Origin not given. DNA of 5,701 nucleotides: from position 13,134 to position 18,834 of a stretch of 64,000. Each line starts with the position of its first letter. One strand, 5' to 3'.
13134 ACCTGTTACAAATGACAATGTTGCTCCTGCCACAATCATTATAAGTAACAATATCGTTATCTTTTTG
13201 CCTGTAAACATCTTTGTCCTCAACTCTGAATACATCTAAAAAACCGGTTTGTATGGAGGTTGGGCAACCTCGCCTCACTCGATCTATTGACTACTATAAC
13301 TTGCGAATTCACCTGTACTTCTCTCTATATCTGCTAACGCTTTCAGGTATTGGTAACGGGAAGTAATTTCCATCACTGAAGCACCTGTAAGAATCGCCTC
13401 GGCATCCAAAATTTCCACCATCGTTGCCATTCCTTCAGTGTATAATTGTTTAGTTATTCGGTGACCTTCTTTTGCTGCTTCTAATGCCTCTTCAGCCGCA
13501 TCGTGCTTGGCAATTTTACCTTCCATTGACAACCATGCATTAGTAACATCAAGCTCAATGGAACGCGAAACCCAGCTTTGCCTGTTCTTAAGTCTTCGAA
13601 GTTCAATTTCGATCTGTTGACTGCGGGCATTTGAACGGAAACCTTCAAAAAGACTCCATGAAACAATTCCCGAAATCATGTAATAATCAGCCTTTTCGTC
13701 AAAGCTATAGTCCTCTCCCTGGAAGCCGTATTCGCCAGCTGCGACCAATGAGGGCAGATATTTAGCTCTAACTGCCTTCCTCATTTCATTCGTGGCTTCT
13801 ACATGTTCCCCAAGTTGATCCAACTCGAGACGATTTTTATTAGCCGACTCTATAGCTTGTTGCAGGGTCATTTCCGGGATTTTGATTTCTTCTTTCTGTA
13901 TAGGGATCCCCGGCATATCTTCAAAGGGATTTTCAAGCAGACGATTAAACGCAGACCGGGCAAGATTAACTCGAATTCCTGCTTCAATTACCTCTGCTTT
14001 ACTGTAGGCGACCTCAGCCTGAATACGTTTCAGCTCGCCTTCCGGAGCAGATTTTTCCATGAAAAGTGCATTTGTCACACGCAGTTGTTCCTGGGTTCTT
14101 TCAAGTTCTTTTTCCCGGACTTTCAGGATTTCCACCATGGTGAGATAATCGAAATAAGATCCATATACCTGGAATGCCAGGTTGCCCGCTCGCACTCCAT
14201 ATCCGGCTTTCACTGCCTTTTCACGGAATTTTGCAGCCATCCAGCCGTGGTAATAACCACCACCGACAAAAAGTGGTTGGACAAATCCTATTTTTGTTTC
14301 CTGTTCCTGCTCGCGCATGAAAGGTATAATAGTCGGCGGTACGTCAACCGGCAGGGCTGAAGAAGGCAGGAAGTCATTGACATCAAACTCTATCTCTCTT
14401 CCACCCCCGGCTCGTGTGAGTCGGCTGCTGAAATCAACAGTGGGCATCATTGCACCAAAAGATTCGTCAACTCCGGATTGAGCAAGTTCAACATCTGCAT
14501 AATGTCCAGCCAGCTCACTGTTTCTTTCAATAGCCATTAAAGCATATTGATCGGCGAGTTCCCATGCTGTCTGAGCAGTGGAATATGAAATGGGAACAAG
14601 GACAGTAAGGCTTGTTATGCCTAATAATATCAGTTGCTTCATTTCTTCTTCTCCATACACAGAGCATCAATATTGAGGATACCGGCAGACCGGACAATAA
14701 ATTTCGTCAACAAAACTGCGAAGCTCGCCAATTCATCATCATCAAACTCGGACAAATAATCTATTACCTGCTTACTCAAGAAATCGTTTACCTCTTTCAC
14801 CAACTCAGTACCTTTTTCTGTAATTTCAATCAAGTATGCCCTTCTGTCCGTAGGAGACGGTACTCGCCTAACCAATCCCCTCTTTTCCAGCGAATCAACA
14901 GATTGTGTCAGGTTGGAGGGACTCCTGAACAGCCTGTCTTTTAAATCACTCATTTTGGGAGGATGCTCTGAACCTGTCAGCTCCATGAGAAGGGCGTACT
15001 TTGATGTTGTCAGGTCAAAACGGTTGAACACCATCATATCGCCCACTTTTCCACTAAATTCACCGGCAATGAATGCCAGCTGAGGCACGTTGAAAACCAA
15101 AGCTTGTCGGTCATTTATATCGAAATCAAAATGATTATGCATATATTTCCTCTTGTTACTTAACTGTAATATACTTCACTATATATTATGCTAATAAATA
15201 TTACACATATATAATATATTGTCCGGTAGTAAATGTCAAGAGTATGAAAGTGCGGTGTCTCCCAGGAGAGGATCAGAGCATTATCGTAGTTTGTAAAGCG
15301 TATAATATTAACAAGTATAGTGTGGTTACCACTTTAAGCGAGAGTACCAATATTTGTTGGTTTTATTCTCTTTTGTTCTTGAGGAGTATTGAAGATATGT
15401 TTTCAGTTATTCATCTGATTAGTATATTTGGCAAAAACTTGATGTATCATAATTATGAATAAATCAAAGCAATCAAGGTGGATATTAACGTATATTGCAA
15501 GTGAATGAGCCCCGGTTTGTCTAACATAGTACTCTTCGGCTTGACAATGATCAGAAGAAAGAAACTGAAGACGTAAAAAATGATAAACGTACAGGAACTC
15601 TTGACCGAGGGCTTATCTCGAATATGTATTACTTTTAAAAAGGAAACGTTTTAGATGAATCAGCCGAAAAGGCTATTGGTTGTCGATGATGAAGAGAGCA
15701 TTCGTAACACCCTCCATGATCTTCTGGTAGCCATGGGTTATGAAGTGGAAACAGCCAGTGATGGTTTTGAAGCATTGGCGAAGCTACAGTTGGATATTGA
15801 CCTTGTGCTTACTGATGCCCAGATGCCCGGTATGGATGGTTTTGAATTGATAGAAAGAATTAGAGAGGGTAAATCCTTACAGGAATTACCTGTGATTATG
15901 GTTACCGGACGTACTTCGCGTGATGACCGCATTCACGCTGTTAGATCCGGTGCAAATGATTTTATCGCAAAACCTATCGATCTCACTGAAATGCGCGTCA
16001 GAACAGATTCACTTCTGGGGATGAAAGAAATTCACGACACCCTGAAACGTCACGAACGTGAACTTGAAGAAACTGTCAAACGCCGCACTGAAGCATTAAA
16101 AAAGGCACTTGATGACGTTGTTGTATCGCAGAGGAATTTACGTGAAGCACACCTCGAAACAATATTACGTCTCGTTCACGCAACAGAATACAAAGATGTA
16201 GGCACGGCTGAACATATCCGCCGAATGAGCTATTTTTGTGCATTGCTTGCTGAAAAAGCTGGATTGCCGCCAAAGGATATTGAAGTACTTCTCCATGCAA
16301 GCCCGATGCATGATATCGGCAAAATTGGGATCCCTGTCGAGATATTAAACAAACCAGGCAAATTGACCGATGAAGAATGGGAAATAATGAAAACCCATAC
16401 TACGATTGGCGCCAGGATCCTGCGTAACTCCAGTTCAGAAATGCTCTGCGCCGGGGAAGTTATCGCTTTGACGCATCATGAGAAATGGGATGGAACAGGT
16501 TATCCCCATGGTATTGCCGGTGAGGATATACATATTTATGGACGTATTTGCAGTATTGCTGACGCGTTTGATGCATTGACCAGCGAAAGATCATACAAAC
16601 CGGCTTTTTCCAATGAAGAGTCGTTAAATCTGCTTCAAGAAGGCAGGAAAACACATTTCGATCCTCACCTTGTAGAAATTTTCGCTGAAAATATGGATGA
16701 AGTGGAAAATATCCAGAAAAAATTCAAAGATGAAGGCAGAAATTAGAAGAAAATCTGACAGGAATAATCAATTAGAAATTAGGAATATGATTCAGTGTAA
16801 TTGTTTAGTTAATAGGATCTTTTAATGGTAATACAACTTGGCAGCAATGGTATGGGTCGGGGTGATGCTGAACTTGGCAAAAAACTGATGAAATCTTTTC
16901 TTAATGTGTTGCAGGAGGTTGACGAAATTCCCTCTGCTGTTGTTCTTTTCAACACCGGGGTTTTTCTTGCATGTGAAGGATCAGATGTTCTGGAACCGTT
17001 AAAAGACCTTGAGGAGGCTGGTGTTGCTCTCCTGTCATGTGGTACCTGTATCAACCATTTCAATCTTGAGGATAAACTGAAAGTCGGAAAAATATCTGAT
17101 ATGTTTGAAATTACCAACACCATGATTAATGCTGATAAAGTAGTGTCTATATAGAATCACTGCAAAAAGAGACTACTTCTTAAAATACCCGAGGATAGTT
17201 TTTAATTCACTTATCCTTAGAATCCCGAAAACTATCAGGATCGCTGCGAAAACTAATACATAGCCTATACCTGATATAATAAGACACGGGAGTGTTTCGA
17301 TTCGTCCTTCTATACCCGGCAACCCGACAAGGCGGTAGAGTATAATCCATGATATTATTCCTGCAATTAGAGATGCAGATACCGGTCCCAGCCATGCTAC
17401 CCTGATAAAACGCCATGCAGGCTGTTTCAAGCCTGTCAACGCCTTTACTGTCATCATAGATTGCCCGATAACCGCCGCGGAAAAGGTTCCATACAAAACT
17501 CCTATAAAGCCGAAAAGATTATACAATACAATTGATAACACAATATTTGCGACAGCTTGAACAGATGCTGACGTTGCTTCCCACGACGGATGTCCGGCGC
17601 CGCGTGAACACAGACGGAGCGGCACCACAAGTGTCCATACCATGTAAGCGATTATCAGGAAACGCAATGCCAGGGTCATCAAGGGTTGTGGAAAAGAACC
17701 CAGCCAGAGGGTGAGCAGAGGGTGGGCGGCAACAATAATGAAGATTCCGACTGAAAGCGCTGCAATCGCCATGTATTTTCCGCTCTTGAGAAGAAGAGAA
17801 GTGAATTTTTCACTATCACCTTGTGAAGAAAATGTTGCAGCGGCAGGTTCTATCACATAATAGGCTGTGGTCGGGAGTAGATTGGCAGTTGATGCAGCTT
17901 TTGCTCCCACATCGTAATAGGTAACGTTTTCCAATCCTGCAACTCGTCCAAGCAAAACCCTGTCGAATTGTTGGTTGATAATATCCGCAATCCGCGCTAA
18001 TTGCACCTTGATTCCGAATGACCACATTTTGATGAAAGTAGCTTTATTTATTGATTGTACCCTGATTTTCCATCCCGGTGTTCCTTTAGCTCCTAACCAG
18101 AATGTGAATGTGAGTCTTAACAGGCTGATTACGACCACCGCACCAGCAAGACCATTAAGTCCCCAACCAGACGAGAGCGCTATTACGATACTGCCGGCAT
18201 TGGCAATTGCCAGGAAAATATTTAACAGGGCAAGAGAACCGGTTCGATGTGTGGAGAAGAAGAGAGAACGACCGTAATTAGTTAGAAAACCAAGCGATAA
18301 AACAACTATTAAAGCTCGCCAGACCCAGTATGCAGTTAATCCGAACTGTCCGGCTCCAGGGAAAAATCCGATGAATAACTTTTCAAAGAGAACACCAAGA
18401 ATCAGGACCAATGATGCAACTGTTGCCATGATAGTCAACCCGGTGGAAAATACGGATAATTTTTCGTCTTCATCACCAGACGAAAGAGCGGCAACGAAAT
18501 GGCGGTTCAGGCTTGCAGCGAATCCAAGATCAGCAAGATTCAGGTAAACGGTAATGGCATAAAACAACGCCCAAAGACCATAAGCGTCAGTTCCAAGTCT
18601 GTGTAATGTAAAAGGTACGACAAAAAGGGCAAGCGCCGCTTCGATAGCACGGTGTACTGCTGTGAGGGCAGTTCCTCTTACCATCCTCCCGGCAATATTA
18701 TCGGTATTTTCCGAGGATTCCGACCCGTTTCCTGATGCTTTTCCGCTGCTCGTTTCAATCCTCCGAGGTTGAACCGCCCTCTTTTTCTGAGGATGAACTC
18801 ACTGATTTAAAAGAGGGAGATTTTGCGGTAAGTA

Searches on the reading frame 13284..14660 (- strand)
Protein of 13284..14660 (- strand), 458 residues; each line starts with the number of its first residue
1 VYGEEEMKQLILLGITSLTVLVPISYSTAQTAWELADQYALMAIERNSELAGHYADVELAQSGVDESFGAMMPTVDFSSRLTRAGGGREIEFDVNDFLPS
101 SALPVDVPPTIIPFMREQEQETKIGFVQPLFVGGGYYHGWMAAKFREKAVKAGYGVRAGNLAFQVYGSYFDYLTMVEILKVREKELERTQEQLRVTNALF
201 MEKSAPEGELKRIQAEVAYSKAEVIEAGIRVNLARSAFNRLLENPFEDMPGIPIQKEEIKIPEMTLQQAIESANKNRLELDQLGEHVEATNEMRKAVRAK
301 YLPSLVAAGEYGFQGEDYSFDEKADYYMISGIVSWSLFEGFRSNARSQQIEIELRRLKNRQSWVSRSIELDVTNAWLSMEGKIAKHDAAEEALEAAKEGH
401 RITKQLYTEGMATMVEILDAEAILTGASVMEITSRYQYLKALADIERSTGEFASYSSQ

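Call 52: search_protein_families(library=ncbifam, proteins=[window:13284-14660:-], max_evalue=1e-10)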
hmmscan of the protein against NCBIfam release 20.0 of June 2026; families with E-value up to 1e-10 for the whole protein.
window:13284-14660:- (458 aa): 4 families
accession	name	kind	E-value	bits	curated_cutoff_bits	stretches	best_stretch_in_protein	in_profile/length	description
TIGR01844.1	type_I_sec_TolC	subfamily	6.6e-36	124.2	225.15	1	119-451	70-399/414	TolC family outer membrane protein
NF052390.1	efflux_OMP_AbuO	equivalog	1.4e-19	70.1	700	1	26-452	14-433/447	multidrug efflux outer membrane protein AbuO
TIGR01845.1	outer_NodT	subfamily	1.3e-14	53.9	210.05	1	161-443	167-451/460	efflux transporter outer membrane subunit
NF007002.0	PRK09465.1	equivalog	8.2e-11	41.1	495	0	25-452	16-426/460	outer membrane channel protein TolC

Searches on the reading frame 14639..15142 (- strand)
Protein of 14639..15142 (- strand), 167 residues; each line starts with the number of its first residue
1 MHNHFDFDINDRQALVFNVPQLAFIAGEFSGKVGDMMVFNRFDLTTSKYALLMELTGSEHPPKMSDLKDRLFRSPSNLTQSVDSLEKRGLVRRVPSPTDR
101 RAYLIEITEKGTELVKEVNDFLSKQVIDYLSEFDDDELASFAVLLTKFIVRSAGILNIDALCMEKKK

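Call 13: search_protein_families(library=ncbifam, proteins=[window:14639-15142:-], max_evalue=0.000001)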
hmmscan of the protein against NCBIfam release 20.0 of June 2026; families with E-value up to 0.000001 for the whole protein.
window:14639-15142:- (167 aa): 10 families
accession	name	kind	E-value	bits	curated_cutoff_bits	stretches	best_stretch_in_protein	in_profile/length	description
NF002926.0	PRK03573.1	equivalog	5e-09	36.2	120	1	75-148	61-133/144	transcriptional regulator SlyA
NF008122.0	PRK10870.1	equivalog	1.9e-08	34.2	157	1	57-151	67-161/176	transcriptional repressor MprA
NF045593.1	bilirub_TF_BilQ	equivalog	2.9e-08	33.5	125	1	70-148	53-131/135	bilirubin utilization transcriptional regulator BilQ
TIGR02337.1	HpaR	equivalog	3.2e-08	33.5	121.2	1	43-147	25-128/130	homoprotocatechuate degradation operon regulator HpaR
NF050133.1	TransRegFabT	equivalog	8.4e-08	32.6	200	1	52-142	34-124/138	fatty acid biosynthesis transcriptional regulator FabT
NF052438.1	TransRegRv0880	equivalog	1.1e-07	31.7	220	1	74-141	61-128/143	Rv0880 family HTH-type transcriptional regulator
NF052638.1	TransRegOhrRVib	equivalog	1.2e-07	31.5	200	1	39-141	30-129/141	transcriptional regulator OhrR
NF047395.1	TransRegLtdR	equivalog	2.1e-07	30.8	250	0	63-146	67-152/166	transcriptional regulator LdtR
NF008565.1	PRK11512.1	equivalog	2.8e-07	30.6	240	1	42-148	36-142/144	multiple antibiotic resistance transcriptional regulator MarR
TIGR04472.1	reg_rSAM_mob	hypoth_equivalog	3.2e-07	30.5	240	1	77-147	61-131/141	radical SAM mobile pair system MarR family transcriptional regulator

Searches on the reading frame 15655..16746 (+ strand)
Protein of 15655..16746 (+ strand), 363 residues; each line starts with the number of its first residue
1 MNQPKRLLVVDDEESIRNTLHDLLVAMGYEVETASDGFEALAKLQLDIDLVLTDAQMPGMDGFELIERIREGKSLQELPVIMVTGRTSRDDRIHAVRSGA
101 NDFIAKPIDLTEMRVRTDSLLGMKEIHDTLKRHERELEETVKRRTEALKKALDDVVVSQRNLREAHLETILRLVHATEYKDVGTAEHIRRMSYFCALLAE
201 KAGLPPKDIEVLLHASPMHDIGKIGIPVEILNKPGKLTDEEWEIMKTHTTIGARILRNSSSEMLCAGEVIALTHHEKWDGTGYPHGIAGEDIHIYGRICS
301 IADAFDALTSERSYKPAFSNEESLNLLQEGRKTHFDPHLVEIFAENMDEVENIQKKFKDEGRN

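Call 13: search_protein_families(library=ncbifam, proteins=[window:15655-16746:+], max_evalue=0.000001)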
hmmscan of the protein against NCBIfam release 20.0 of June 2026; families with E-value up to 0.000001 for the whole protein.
window:15655-16746:+ (363 aa): 89 families (the best 25 are shown)
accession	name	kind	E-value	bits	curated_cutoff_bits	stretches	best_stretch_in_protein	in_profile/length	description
NF053512.1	nitric_RR_NosR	exception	2.3e-57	194.9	400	1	7-355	1-362/422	response regulator c-di-GMP phosphodiesterase, NosR family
NF007135.0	PRK09581.1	equivalog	3.1e-31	108.7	474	1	6-178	4-182/457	PleD family two-component system response regulator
NF053854.1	RespRegPhoBBctds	equivalog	4.8e-26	91.5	270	1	7-172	1-165/225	two-component system response regulator PhoB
NF041733.1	resp_reg_CseB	equivalog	7.5e-23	81.1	350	1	6-172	2-166/228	two-component system response regulator CseB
TIGR02154.1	PhoB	equivalog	1.7e-22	79.9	296.2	1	5-138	3-140/226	phosphate regulon transcriptional regulator PhoB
NF045944.1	ResRegRpaBCyano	equivalog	3.7e-22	78.8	330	1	8-134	1-125/229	response regulator transcription factor RpaB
NF012023.0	PRK15479.1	equivalog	1e-21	77.6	337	1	6-122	2-117/224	transcriptional regulator TctD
NF008099.0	PRK10841.1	equivalog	1e-21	76.5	920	1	6-114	826-933/949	two-component system sensor histidine kinase RcsC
NF008469.0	PRK11361.1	equivalog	2e-21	76.2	714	1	2-141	2-140/461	acetoacetate metabolism transcriptional regulator AtoC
NF007901.0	PRK10610.1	equivalog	2.3e-21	76.2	189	1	5-110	6-113/129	chemotaxis response regulator CheY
NF008034.0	PRK10766.1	equivalog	5.3e-21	75.2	275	1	5-141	3-137/231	two-component system response regulator TorR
TIGR01387.1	cztR_silR_copR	subfamily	1.2e-20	74.1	279.2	1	7-129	1-122/218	heavy metal response regulator transcription factor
NF006900.1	PRK09390.1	equivalog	1.5e-20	73.6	255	1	1-161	1-160/203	response regulator FixJ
NF008378.0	PRK11173.1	equivalog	4.5e-20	72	334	1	4-138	3-135/238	two-component system response regulator ArcA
TIGR01818.1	ntrC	equivalog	1.1e-19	70.6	558.6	1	8-114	2-107/463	nitrogen regulation protein NR(I)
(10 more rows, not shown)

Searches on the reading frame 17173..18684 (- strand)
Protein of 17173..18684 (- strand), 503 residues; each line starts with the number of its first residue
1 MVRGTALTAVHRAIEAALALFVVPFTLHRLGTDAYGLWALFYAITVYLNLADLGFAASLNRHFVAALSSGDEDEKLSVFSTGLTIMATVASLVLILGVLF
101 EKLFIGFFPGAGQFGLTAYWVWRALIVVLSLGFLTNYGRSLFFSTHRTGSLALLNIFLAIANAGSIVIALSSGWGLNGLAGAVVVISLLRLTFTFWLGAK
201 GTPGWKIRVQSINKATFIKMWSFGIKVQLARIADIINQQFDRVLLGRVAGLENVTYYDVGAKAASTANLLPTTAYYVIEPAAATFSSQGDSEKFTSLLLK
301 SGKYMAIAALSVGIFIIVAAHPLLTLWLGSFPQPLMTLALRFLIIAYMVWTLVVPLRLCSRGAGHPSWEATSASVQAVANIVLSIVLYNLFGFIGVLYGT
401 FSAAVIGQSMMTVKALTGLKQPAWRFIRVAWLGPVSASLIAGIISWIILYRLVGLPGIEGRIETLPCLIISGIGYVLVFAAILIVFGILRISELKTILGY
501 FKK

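Call 13: search_protein_families(library=ncbifam, proteins=[window:17173-18684:-], max_evalue=0.000001)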
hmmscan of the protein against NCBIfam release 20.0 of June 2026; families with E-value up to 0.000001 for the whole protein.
window:17173-18684:- (503 aa): 0 families

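Call 62: search_protein_families(library=pfam, proteins=[window:17173-18684:-], max_evalue=0.001)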
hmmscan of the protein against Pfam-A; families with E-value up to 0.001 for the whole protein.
window:17173-18684:- (503 aa): 2 families
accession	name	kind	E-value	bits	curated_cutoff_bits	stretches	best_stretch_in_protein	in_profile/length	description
PF01943.22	Polysacc_synt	-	1.9e-11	44.4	28.2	1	2-270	2-257/274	Polysaccharide biosynthesis protein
PF13440.11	Polysacc_synt_3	-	2.6e-10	40.5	23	1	122-330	85-286/293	Polysaccharide biosynthesis protein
